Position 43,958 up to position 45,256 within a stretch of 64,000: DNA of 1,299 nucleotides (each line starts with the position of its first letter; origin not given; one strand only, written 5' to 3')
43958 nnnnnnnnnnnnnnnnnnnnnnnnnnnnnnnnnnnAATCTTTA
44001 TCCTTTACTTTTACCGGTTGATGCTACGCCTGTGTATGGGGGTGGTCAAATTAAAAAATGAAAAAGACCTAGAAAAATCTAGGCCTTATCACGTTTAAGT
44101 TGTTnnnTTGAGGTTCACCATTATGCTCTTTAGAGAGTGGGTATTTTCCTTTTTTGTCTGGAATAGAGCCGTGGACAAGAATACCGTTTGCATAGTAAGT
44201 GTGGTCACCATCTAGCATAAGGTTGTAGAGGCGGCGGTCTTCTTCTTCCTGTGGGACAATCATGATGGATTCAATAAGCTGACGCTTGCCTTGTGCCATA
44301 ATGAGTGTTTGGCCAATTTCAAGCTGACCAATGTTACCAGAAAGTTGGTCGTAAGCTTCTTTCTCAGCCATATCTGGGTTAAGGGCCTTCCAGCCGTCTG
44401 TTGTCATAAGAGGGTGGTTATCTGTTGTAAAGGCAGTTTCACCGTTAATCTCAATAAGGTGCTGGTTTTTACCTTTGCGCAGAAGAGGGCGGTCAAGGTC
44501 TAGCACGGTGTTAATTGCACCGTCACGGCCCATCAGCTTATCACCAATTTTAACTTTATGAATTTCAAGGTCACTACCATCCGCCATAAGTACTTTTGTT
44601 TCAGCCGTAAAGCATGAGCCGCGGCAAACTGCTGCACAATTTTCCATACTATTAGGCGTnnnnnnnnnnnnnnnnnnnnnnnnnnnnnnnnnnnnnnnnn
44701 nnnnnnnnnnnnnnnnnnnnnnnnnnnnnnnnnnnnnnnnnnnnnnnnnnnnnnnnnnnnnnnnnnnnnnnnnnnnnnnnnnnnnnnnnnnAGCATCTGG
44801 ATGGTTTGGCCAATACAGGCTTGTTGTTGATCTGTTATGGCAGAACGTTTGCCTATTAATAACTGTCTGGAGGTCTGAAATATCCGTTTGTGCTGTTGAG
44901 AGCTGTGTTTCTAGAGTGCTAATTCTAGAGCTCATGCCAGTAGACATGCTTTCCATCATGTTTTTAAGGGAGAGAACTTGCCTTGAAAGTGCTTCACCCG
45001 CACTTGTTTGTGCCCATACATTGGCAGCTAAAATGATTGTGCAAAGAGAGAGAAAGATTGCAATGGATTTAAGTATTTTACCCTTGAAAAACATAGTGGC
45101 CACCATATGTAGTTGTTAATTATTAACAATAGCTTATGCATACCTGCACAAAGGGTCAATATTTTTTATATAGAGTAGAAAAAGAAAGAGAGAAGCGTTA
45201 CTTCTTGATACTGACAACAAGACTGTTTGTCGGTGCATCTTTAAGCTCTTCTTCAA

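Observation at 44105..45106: Family member H ends in a Hint (Hedgehog/intein-like, BIL-type) autoprocessing domain lacking the terminal Asn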

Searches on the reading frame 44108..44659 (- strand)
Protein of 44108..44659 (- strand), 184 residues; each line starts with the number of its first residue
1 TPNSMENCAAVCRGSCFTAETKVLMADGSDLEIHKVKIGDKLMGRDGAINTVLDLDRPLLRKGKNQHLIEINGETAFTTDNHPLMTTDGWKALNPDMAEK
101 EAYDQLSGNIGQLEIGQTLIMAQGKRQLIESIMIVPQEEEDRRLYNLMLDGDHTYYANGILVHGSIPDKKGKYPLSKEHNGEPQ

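Call 34: find_homologous_proteins(query=A2, max_evalue=1e-10)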
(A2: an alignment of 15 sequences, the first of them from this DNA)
Query A2 (15 sequences) (177 aa, profile of the alignment): 35 proteins with E <= 1e-10 among 2878 candidates.
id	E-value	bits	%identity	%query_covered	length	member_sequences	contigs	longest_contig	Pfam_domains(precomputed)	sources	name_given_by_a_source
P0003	6.3e-83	295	87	99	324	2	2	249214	PF07591.16,PF05203.22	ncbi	-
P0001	2.1e-82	293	100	100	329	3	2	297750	PF07591.16,PF05203.22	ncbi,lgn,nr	ncbi:MAG: Hint domain-containing protein [Pseudomonadota bacterium]|nr:Hint domain-containing protei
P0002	3.9e-81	289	93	99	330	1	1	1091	PF07591.16,PF05203.22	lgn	-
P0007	2.9e-78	280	62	95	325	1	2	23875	PF05203.22,PF01079.26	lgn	-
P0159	2.2e-73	264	71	90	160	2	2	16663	PF07591.16,PF05203.22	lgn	-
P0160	3.5e-71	257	53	99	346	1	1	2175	PF07591.16,PF14623.12,PF05203.22,PF01079.26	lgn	-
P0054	4.7e-69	250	42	97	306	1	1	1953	PF05203.22,PF01079.26,PF13403.12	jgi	jgi:hypothetical protein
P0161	8.7e-68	246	50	97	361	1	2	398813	PF05203.22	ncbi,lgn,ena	-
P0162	3.4e-61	224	41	80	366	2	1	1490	PF07591.16,PF14623.12,PF05203.22,PF01079.26,PF13403.12,PF08517.18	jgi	jgi:hypothetical protein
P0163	1.0e-56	210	52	90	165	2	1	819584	-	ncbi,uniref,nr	ncbi:Hint domain-containing protein [Sulfitobacter sp. R18_1]|uniref:Hint domain-containing protein 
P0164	3.0e-37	146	47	86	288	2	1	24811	PF07591.16,PF14623.12,PF05203.22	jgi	-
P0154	1.4e-32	131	40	86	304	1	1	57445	PF14623.12,PF05203.22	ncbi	-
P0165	8.1e-32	128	44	84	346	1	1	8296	PF14623.12,PF05203.22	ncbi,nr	ncbi:MAG: Hint domain-containing protein, partial [Candidatus Nomurabacteria bacterium]|nr:Hint doma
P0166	1.2e-31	128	50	51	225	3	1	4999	PF05203.22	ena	-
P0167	1.3e-31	128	50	51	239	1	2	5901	PF05203.22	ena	-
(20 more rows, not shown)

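Call 35: find_related_loci(query=A2, collection=genome_contigs, flank=6000)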
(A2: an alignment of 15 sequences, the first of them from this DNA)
Query A2 (177 aa) in genome_contigs; peptide patterns used: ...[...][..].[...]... (x = any residue, [..] = any of these).
122 stretches matched a pattern; 13 encode a relative of the query (tblastn E <= 1e-3); 13 distinct loci.
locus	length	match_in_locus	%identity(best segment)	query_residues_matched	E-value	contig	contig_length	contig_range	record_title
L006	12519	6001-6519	72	5-177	3e-88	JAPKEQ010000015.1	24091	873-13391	MAG: Alphaproteobacteria bacterium isolate ANT-120 NODE_1015_length_24091_cov_4.581919, whole genome shotgun sequence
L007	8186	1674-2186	56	6-176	1e-63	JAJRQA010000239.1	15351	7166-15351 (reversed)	MAG: Alphaproteobacteria bacterium isolate Dive100_bin10.29 k141_1037003, whole genome shotgun sequence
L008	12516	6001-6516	50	7-177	3e-53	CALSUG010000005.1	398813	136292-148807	MAG: uncultured Alphaproteobacteria bacterium isolate AC_MB29 genome assembly, contig: contig_22236_AC_MB29, whole genom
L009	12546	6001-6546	44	1-176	2e-46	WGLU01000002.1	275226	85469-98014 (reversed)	MAG: Proteobacteria bacterium isolate RI_95 c_000000074341, whole genome shotgun sequence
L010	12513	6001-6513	46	8-177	6e-46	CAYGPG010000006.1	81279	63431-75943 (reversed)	MAG TPA_asm: uncultured Micavibrio sp. isolate ERP117304_co3_150 genome assembly, contig: NODE_421_length_81279_cov_10.7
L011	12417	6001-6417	25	7-159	2e-8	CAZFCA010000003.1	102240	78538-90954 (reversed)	MAG TPA_asm: uncultured Rhodospirillaceae bacterium isolate SRP192927_co4_464 genome assembly, contig: NODE_163_length_1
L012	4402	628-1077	22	8-156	2e-8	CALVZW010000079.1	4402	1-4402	MAG: uncultured Clostridia bacterium isolate BRZ_MD__bin13 genome assembly, contig: BRZ_MD__NODE_18195_length_4402_cov_7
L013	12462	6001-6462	24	34-158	2e-7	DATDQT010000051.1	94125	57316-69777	MAG TPA_asm: bacterium isolate SMAG_U7955 k141_1827187, whole genome shotgun sequence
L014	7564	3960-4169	32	9-86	1e-5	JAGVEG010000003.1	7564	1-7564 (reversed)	MAG: Candidatus Berkelbacteria bacterium isolate WC_12 c_000000039401, whole genome shotgun sequence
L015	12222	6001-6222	26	9-84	7e-5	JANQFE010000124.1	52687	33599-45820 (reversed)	MAG: Thermodesulfobacteriota bacterium isolate PL23a_bin.71 k99_4613653, whole genome shotgun sequence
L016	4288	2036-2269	26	9-83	5e-5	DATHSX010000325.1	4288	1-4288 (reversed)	MAG TPA_asm: Acidimicrobiia bacterium isolate SMAG_U16062 k141_924925, whole genome shotgun sequence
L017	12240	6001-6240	34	52-113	1e-4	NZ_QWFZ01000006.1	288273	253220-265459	Henriciella mobilis strain M65 M65_S6, whole genome shotgun sequence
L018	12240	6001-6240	34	52-113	1e-4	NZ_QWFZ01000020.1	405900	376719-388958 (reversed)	Henriciella mobilis strain M65 M65_S20, whole genome shotgun sequence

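Call 45: predict_structure(alignment_id=A3)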
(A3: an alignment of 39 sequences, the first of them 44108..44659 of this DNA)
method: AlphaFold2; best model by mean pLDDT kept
length: 184 residues; sequences in the alignment: 39
mean_pLDDT: 88.8   pTM: 0.85
mean pLDDT of the five models: 88.8, 86.3, 86.2, 86.1, 85.8
residues with pLDDT >= 90: 127; 70-90: 35; 50-70: 11; < 50: 11
segments of 3 or more residues with pLDDT < 50: 1-8
pLDDT, mean of each block of 10 residues (from residue 1): 44 79 98 97 97 91 92 97 97 92 88 98 97 96 93 97 89 72 49
secondary structure, 60 per line:
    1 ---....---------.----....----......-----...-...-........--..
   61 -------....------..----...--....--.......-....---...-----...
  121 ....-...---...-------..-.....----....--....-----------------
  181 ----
elements in order: H4-7 E22-25 E30-32 E41-43 E49-56 E68-71 E84-86 E89-92 H95-101 H103-106 E110-112 E118-121 E126-128 E132-134 E145-149 E154-157 E160-163

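Call 65: find_encoding_contigs(protein=P0161, flank=8000, max_places=2)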
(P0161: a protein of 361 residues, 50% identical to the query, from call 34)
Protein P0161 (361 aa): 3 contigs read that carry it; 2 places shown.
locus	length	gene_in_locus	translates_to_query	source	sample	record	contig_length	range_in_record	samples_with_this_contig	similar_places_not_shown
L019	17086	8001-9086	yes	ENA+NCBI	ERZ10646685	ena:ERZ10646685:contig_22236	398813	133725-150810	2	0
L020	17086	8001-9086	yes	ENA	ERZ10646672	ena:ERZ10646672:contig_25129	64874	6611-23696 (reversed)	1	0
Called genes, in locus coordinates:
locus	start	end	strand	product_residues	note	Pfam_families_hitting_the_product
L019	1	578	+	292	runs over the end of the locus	PF01040:UbiA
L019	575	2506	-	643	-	PF16177:ACAS_N (weak), PF00501:AMP-binding, PF13193:AMP-binding_C (faint)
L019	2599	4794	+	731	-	-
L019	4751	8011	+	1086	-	PF26696:PTL_trimer (weak), PF13884:Peptidase_S74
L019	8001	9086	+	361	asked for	PF05203:Hom_end_hint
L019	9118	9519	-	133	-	-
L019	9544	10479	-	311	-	-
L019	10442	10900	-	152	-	-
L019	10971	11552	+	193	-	PF05494:MlaC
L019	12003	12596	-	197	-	-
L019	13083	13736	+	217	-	-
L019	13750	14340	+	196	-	-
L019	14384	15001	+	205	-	PF02463:SMC_N (faint), PF00005:ABC_tran, PF13555:AAA_29 (weak), PF00004:AAA (faint)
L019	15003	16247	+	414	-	PF12704:MacB_PCD, PF02687:FtsX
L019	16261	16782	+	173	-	PF11736:DUF3299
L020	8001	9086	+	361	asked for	PF05203:Hom_end_hint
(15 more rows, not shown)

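Call 80: search_dna_similar(query=window:44108-44659:-, collection=plasmids, mode=protein, max_evalue=0.00001, max_rows=15)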
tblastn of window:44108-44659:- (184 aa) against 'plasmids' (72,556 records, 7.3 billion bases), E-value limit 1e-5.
Records with a match: 27; places in all: 27; records where one place covers at least 80% of the query: 27.
Best place of each record, by identity: <60% 27.
By first word of the organism name: Streptomyces 22; Roseibium 1; Aeromonas 1; Gloeothece 1; Sinomonas 1; Pantoea 1.
By predicted mobility (MOB-suite, as given by PLSDB): non-mobilizable 19; mobilizable 8.
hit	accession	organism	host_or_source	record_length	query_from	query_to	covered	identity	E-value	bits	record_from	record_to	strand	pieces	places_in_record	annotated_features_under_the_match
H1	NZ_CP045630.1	Roseibium aggregatum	-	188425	13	178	90%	31.9%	6e-7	56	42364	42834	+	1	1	calcium-binding protein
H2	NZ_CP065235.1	Streptomyces clavuligerus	cell culture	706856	12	163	83%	33.7%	5e-9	62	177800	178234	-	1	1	polymorphic toxin-type HINT domain-containing protein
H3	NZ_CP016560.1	Streptomyces clavuligerus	-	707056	12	163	83%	33.7%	5e-9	62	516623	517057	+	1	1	polymorphic toxin-type HINT domain-containing protein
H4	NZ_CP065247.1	Streptomyces clavuligerus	cell culture,lab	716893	12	163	83%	33.7%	5e-9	62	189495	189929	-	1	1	polymorphic toxin-type HINT domain-containing protein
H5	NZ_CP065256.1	Streptomyces clavuligerus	cell culture,lab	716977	12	163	83%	33.7%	5e-9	62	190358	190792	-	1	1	polymorphic toxin-type HINT domain-containing protein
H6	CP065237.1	Streptomyces clavuligerus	cell culture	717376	12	163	83%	33.7%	5e-9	62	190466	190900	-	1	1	HNH endonuclease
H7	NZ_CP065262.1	Streptomyces clavuligerus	cell culture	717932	12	163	83%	33.7%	5e-9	62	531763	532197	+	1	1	polymorphic toxin-type HINT domain-containing protein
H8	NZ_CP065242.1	Streptomyces clavuligerus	cell culture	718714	12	163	83%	33.7%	5e-9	62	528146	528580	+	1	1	polymorphic toxin-type HINT domain-containing protein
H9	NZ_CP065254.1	Streptomyces clavuligerus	cell culture,lab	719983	12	163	83%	33.7%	5e-9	62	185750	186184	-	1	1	polymorphic toxin-type HINT domain-containing protein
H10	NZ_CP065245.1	Streptomyces clavuligerus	cell culture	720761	12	163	83%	33.7%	5e-9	62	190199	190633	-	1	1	polymorphic toxin-type HINT domain-containing protein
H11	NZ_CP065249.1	Streptomyces clavuligerus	cell culture,lab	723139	12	163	83%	33.7%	5e-9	62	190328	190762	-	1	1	polymorphic toxin-type HINT domain-containing protein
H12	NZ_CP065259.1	Streptomyces clavuligerus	cell culture,lab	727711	12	163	83%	33.7%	5e-9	62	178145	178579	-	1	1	polymorphic toxin-type HINT domain-containing protein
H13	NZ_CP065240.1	Streptomyces clavuligerus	cell culture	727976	12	163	83%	33.7%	5e-9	62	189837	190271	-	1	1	polymorphic toxin-type HINT domain-containing protein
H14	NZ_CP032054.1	Streptomyces clavuligerus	cell culture,soil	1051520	12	163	83%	33.7%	5e-9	62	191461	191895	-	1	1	none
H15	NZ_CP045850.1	Streptomyces clavuligerus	pure culture single spore ...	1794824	12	163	83%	33.7%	5e-9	62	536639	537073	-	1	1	none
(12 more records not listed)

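Call 81: search_dna_similar(query=window:44108-44659:-, collection=phages, mode=protein, max_evalue=0.00001, max_rows=15)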
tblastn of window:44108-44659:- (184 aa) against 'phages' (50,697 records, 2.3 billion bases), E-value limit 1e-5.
Records with a match: 3; places in all: 3; records where one place covers at least 80% of the query: 3.
Best place of each record, by identity: <60% 3.
By first word of the organism name: Ruminococcus 2; Vibrio 1.
By host as written in the record: Ruminococcus sp. 2; Vibrio vulnificus 1.
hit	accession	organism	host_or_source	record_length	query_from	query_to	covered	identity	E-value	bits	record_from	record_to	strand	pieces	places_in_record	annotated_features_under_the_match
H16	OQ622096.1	Vibrio phage 13VV501A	Vibrio vulnificus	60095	16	163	80%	30.3%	7e-9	60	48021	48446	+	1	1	P-loop containing nucleoside triphosphate hydrolase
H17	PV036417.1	Ruminococcus phage NatCom_3870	Ruminococcus sp.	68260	16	163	80%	30.1%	4e-6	52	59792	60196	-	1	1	hypothetical protein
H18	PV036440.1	Ruminococcus phage NatCom_28775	Ruminococcus sp.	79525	16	163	80%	30.1%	4e-6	52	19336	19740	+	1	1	hypothetical protein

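Call 82: get_annotated_region(hit=H1, flank=3000)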
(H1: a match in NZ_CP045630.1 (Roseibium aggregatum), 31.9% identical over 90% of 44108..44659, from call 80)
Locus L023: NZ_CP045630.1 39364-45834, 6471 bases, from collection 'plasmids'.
description: Roseibium aggregatum strain ZYF703 plasmid unnamed3, complete sequence
organism: Roseibium aggregatum (NCBI taxid 187304)
taxonomy: Bacteria; Pseudomonadota; Alphaproteobacteria; Hyphomicrobiales; Stappiaceae; Roseibium; Roseibium aggregatum
host: -; source: -; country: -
typing (MOB-suite, as given by PLSDB): non-mobilizable
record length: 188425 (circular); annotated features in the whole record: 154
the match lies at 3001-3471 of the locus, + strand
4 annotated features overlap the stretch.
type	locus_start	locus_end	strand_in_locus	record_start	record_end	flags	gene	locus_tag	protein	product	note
CDS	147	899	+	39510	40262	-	-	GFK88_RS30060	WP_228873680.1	hypothetical protein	-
CDS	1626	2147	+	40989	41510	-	-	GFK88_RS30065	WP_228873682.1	toxin-activating lysine-acyltransferase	GO:0009404 - toxin metabolic process [Evidence IEA]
CDS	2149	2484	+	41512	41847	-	-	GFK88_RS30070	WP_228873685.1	hypothetical protein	-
CDS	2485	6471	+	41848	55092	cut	-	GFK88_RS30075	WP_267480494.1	calcium-binding protein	-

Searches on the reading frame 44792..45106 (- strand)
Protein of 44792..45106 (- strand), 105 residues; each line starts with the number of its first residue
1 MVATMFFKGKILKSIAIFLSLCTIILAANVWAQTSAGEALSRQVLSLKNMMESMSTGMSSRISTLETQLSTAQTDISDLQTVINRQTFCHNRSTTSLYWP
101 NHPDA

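Call 49: find_homologous_proteins(query=A5, max_evalue=0.001)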
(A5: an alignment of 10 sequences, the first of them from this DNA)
Query A5 (10 sequences): 1495 candidates shared short words with the query, none scored E <= 0.001.
